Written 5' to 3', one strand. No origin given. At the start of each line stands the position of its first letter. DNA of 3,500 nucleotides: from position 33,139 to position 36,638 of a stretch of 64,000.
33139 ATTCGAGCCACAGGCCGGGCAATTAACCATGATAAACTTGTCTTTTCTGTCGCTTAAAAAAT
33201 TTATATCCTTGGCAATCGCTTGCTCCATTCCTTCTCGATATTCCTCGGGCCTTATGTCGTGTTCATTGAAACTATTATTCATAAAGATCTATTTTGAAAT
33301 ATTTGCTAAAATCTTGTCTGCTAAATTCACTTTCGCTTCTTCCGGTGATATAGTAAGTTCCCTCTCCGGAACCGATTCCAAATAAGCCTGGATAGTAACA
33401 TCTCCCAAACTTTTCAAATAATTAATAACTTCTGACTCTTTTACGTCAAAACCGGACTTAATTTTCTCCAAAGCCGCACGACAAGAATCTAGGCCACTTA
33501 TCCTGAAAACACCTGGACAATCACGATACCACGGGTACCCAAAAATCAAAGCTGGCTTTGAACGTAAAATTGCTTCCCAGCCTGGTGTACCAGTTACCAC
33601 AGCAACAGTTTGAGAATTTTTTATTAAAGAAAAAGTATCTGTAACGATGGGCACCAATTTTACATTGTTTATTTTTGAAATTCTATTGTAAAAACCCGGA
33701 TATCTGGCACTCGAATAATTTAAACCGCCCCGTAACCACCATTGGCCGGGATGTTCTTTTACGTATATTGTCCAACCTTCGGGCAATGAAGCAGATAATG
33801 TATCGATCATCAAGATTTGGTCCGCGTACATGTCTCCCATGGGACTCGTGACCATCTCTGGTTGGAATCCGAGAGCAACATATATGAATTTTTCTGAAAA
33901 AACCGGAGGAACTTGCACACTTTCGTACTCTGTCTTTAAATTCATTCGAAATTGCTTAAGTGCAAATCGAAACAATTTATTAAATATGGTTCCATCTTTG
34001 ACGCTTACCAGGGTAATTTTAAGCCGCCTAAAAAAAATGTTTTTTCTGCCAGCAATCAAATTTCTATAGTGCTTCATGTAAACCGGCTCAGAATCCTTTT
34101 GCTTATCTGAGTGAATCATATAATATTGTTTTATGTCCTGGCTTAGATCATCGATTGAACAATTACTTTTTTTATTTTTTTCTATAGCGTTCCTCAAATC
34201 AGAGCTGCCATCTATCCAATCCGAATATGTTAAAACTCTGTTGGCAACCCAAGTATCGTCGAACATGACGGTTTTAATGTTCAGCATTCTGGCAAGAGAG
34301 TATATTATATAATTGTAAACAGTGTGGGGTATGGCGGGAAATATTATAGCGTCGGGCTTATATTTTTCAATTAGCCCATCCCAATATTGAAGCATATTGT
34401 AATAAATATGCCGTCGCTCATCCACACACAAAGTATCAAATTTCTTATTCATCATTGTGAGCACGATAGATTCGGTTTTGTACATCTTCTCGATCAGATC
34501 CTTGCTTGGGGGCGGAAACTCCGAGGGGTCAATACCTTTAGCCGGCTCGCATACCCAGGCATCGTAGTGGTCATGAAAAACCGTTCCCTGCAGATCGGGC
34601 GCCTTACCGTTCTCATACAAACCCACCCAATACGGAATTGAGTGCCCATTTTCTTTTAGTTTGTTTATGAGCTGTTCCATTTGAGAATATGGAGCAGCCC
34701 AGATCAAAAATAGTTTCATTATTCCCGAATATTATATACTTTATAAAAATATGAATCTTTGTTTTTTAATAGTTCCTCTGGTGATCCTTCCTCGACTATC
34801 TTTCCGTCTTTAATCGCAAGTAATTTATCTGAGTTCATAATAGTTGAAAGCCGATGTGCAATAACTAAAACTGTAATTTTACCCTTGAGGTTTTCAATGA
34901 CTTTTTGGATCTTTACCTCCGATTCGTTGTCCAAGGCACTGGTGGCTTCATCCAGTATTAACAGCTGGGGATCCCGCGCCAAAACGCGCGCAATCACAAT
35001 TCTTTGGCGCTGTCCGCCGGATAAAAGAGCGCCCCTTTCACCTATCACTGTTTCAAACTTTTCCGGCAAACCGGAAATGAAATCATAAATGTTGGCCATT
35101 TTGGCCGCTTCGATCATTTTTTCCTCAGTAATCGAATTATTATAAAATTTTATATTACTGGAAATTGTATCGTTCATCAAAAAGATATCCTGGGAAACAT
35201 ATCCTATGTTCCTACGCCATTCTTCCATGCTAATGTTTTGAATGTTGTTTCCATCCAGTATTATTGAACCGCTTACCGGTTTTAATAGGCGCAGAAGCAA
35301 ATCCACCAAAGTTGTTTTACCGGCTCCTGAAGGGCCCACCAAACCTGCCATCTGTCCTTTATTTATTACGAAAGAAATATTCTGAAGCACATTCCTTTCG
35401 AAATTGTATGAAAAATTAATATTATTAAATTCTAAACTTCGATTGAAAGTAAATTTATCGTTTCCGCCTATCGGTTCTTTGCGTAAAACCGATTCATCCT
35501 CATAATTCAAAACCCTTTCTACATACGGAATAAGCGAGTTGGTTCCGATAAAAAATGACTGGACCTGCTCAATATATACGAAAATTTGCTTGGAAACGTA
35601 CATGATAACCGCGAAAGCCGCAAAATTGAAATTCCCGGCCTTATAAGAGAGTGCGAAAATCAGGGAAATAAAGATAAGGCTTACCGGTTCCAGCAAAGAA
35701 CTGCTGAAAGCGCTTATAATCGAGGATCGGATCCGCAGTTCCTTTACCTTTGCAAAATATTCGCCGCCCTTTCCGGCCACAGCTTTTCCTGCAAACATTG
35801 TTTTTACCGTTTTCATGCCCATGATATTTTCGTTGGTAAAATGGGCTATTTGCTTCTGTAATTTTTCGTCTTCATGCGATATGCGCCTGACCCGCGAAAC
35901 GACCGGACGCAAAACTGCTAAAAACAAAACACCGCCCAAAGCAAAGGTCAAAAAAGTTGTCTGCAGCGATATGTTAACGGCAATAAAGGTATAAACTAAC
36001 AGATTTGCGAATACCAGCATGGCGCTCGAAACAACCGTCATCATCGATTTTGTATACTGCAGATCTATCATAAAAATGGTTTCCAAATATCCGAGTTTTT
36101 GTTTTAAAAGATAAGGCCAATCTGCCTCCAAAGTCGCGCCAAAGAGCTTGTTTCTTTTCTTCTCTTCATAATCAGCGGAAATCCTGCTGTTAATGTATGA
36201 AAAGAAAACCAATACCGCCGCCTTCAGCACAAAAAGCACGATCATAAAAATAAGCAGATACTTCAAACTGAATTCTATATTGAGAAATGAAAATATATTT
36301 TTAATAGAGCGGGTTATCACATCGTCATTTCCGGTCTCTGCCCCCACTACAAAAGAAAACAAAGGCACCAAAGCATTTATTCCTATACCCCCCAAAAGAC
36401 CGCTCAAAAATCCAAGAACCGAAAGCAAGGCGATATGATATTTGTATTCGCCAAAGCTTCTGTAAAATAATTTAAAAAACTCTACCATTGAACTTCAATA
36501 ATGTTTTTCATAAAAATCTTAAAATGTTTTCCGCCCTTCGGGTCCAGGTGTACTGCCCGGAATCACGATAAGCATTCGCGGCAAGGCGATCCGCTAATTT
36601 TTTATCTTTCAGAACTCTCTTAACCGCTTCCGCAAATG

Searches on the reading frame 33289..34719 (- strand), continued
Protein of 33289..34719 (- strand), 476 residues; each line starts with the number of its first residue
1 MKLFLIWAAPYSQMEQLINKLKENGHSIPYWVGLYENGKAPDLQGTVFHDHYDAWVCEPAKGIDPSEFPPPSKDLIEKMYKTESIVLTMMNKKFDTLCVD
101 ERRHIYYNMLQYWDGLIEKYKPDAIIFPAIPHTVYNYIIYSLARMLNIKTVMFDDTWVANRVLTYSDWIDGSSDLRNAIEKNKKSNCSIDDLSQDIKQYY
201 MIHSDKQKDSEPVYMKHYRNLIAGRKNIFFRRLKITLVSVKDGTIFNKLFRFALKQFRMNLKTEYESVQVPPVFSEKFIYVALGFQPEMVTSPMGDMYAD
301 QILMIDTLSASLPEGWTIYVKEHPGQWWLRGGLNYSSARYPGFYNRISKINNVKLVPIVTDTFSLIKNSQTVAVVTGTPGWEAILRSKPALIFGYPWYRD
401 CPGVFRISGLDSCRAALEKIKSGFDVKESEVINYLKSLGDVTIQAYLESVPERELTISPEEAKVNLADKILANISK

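Call 40: predict_structure(alignment_id=A2)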
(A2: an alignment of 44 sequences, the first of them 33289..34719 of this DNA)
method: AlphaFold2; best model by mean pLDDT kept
length: 476 residues; sequences in the alignment: 44
mean_pLDDT: 91.9   pTM: 0.90
mean pLDDT of the five models: 91.9, 91.4, 90.6, 89.7, 88.7
residues with pLDDT >= 90: 354; 70-90: 115; 50-70: 7; < 50: 0
segments of 3 or more residues with pLDDT < 50: none
pLDDT, mean of each block of 10 residues (from residue 1): 96 92 96 92 93 94 95 98 93 89 97 98 97 95 98 93 95 96 89 95 88 81 70 78 81 78 94 98 82 89 97 98 84 82 97 96 96 94 96 96 96 98 95 97 88 84 94 93
secondary structure, 60 per line:
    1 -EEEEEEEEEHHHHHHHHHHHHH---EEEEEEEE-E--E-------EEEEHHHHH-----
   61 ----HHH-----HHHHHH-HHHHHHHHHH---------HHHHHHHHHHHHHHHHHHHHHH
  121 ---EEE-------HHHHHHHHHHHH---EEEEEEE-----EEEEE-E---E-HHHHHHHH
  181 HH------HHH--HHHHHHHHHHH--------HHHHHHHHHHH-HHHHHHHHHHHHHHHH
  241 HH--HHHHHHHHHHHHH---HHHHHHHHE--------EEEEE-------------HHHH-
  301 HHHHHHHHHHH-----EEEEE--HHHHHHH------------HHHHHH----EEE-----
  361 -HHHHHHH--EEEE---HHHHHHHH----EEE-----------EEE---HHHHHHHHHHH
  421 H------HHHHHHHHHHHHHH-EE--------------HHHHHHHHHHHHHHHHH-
elements in order: E2-10 H11-23 E27-34 E47-50 H51-55 H73-78 H80-89 H99-120 E124-126 H134-145 E149-155 E161-165 H173-182 H194-204 H213-223 H225-242 H245-257 H261-268 E278-282 H296-299 H301-311 E317-321 H324-330 H343-348 E353-355 H362-368 E371-374 H378-385 E390-392 E404-406 H410-421 H428-441 H459-475

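Call 44: fold_search(model_id=the predicted structure, library=pdb)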
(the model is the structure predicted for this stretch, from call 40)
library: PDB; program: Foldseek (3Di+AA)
matches with E <= 10: 1189; with E <= 0.001: 147
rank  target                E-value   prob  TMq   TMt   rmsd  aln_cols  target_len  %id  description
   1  6vlb_A                2.0e-08  1.00  0.21  0.26  17.1       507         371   12  Crystal structure of ligand-free UDP-GlcNAc 2-epimerase from Neisseria meningitidis (released 2020-11-11)
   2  6vlb_B                2.1e-08  1.00  0.22  0.27  16.5       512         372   12  Crystal structure of ligand-free UDP-GlcNAc 2-epimerase from Neisseria meningitidis (released 2020-11-11)
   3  5xvs_B                2.4e-08  1.00  0.25  0.31  16.3       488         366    9  Crystal structure of UDP-GlcNAc 2-epimerase NeuC complexed with UDP (released 2018-04-11)
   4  8sxw_B                3.0e-08  1.00  0.25  0.31  15.5       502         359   10  X-ray crystal structure of UDP- 2,3-diacetamido-2,3-dideoxy-glucuronic acid-2-epimerase from Thermus thermophilus stra (released 2023-09-13)
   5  8sxv_B                5.8e-08  1.00  0.24  0.30  16.4       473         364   10  X-ray crystal structure of UDP- 2,3-diacetamido-2,3-dideoxy-glucuronic acid-2-epimerase from Thermus thermophilus stra (released 2023-09-13)
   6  3dzc_A                8.0e-08  1.00  0.24  0.29  17.8       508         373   11  2.35 Angstrom resolution structure of WecB (VC0917), a UDP-N-acetylglucosamine 2-epimerase from Vibrio cholerae. (released 2008-08-12)
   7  8sxw_C                1.2e-07  1.00  0.25  0.31  15.4       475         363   11  X-ray crystal structure of UDP- 2,3-diacetamido-2,3-dideoxy-glucuronic acid-2-epimerase from Thermus thermophilus stra (released 2023-09-13)
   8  1f6d_A                1.2e-07  1.00  0.24  0.29  16.8       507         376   12  THE STRUCTURE OF UDP-N-ACETYLGLUCOSAMINE 2-EPIMERASE FROM E. COLI. (released 2000-12-13)
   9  9cm8_A                2.0e-07  1.00  0.22  0.26  15.0       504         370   10  UDP-GlcNAc 2-epimerase MnaA of Paenibacillus alvei (released 2024-10-02)
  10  8sxy_A                2.1e-07  1.00  0.25  0.31  14.3       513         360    9  X-ray crystal structure of UDP- 2,3-diacetamido-2,3-dideoxy-glucuronic acid-2-epimerase from Thermus thermophilus stra (released 2023-09-13)
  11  3beo_A                2.1e-07  1.00  0.23  0.28  14.4       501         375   10  A Structural Basis for the allosteric regulation of non-hydrolyzing UDP-GlcNAc 2-epimerases (released 2008-02-19)
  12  5zlr_A                2.4e-07  1.00  0.25  0.31  14.8       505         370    8  Structure of NeuC (released 2018-05-16)
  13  6vlc_B                2.5e-07  1.00  0.21  0.26  17.2       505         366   13  Crystal structure of UDP-GlcNAc 2-epimerase from Neisseria meningitidis bound to UDP-GlcNAc (released 2020-11-11)
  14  8sxw_A                2.8e-07  1.00  0.25  0.31  15.3       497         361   10  X-ray crystal structure of UDP- 2,3-diacetamido-2,3-dideoxy-glucuronic acid-2-epimerase from Thermus thermophilus stra (released 2023-09-13)
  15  8syd_B                3.1e-07  1.00  0.25  0.30  13.7       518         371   10  X-ray crystal structure of UDP-2,3-diacetamido-2,3-dideoxy-glucuronic acid-2-epimerase from Thermus thermophilus strai (released 2023-09-13)
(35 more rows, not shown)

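Call 48: search_protein_families(library=pfam, proteins=[L016:11434-12504:+], max_evalue=0.1)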
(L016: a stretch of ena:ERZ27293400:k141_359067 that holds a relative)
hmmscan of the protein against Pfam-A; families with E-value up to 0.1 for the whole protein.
L016:11434-12504:+ (356 aa): 2 families
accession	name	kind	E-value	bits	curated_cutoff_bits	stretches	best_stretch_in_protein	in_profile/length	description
PF13480.13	Acetyltransf_6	-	0.00027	21.5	22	1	186-299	22-139/143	Acetyltransferase (GNAT) domain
PF00583.31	Acetyltransf_1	-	0.00075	20.2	20.7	0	215-267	16-71/116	Acetyltransferase (GNAT) family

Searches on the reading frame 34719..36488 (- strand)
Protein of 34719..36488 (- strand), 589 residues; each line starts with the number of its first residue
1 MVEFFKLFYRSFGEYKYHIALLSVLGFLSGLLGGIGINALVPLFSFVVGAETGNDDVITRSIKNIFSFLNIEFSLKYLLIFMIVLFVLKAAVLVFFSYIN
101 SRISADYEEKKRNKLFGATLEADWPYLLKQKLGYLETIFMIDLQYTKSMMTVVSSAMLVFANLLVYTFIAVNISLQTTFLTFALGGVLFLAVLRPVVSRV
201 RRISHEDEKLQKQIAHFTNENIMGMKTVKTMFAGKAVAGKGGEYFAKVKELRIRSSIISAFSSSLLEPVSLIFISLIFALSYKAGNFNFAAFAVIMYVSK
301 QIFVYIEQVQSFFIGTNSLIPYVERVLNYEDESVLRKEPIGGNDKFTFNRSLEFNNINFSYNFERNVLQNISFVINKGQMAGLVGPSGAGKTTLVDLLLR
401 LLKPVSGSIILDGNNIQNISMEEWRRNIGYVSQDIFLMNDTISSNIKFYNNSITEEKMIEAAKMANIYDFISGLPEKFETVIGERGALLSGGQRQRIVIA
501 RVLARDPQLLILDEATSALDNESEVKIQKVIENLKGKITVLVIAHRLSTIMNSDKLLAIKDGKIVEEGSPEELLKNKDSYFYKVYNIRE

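Call 72: search_protein_families(library=ncbifam, proteins=[window:34719-36488:-], max_evalue=0.0001)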
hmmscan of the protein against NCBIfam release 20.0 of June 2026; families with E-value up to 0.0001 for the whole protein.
window:34719-36488:- (589 aa): 186 families (the best 25 are shown)
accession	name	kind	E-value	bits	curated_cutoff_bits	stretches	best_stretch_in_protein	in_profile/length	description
NF045513.1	HepA_fam_ABC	equivalog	3.9e-103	346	725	1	6-585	23-606/610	heterocyst formation ABC transporter subunit HepA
TIGR02203.1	MsbA_lipidA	equivalog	1.1e-93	314.7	602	1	57-586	36-567/572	lipid A export permease/ATP-binding protein MsbA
NF010178.0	PRK13657.1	equivalog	5.4e-81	272.8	733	1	129-579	117-562/588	glucan ABC transporter ATP-binding protein/ permease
TIGR02204.1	MsbA_rel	hypoth_equivalog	2.1e-78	264.4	780.4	1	74-580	60-568/576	ABC transporter, permease/ATP-binding protein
TIGR01846.1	type_I_sec_HlyB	subfamily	1.7e-77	261.3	725.55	1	74-581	177-686/694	type I secretion system permease/ATPase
NF008381.0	PRK11176.1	equivalog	5.2e-76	256.2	867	1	75-580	64-572/582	lipid A ABC transporter ATP-binding protein/permease MsbA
TIGR00958.1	3a01208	subfamily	6.8e-76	256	874.6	1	60-580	189-707/711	antigen peptide transporter 2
TIGR03797.1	NHLM_micro_ABC2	equivalog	1.3e-75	255.2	709.4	1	140-577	244-675/686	NHLP bacteriocin export ABC transporter permease/ATPase subunit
TIGR03796.1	NHLM_micro_ABC1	equivalog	3.6e-73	246.9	853.3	1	75-580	193-705/710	NHLP family bacteriocin export ABC transporter peptidase/permease/ATPase subunit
NF052233.1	CphA_assoc_ABC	equivalog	3.2e-71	240.7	880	1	74-586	232-741/766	cyanophycin metabolism-associated ABC transporter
TIGR03375.1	type_I_sec_LssB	subfamily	6e-71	239.7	693.1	1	151-577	265-692/696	type I secretion system permease/ATPase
TIGR02857.1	CydD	equivalog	6.3e-71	239.9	435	1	57-558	25-528/529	thiol reductant ABC exporter subunit CydD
TIGR01192.1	chvA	subfamily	3.1e-67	227.5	585.4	1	162-584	145-566/585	glucan export ABC transporter ATP-binding protein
NF050066.1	LPSTprtrPglK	equivalog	1.6e-66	224.9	1000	1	6-561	4-557/558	BC-type lipopolysaccharide transporter PglK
TIGR01842.1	type_I_sec_PrtD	subfamily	2.4e-61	207.9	510.15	1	352-575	317-542/544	type I secretion system permease/ATPase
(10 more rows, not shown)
